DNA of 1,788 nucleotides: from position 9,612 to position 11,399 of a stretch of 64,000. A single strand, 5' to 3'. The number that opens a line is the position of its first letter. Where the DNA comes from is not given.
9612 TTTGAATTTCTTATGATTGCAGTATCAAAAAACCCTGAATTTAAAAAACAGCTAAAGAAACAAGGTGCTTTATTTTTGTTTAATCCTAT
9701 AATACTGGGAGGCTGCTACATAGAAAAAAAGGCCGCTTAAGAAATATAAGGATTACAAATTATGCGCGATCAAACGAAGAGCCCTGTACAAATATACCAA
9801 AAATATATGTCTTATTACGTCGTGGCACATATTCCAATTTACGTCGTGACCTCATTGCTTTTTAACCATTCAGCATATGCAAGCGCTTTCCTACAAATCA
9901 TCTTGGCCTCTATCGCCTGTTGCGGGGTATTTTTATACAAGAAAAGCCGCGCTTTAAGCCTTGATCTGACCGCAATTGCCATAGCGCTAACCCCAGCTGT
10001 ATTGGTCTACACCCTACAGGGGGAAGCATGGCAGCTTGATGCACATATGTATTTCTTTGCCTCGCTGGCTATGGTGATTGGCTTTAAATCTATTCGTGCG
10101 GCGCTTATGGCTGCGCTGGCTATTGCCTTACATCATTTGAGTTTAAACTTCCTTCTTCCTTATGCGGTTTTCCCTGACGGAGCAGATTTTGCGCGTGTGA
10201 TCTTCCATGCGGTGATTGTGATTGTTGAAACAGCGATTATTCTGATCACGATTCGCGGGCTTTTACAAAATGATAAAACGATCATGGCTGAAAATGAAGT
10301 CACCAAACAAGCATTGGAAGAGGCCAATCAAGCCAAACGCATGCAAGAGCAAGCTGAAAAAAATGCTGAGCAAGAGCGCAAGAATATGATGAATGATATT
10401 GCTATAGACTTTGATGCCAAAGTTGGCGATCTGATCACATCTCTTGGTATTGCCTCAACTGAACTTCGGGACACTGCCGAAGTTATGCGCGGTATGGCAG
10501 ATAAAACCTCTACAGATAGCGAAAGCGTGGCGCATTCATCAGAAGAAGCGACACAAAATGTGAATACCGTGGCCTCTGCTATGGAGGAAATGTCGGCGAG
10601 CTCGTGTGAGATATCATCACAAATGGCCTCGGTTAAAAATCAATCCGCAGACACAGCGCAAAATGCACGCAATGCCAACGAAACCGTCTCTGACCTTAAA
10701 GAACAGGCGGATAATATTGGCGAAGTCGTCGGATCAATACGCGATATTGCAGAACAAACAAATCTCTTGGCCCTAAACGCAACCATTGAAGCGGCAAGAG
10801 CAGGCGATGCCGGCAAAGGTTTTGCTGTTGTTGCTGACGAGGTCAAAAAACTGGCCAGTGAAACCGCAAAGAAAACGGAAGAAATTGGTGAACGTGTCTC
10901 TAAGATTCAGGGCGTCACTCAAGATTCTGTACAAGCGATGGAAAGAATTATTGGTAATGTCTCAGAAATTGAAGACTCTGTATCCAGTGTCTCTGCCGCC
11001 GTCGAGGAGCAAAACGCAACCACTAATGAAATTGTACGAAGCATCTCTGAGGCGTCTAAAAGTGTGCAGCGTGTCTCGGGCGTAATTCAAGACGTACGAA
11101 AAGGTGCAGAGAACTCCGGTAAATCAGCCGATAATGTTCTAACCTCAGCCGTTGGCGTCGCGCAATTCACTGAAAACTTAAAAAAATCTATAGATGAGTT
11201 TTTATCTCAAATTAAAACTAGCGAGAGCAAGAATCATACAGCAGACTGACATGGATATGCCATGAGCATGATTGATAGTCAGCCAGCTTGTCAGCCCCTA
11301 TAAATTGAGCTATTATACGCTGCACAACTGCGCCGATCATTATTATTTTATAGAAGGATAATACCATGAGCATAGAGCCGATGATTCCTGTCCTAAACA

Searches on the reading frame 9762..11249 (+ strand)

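Call 101: search_protein_families(library=ncbifam, proteins=[window:9762-11249:+], max_evalue=1e-20)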
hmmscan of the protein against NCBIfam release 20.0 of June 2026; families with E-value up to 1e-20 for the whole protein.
window:9762-11249:+ (495 aa): 2 families
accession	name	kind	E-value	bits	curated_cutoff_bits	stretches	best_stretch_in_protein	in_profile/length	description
NF058645.1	MCPCtpMPsAe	equivalog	1.7e-28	99.7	900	1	237-436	306-526/558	methyl-accepting chemotaxis protein CtpM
NF050802.1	AspChtxCcaA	equivalog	8.9e-21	73.9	1300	1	243-446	510-696/700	aspartate chemotaxis receptor CcaA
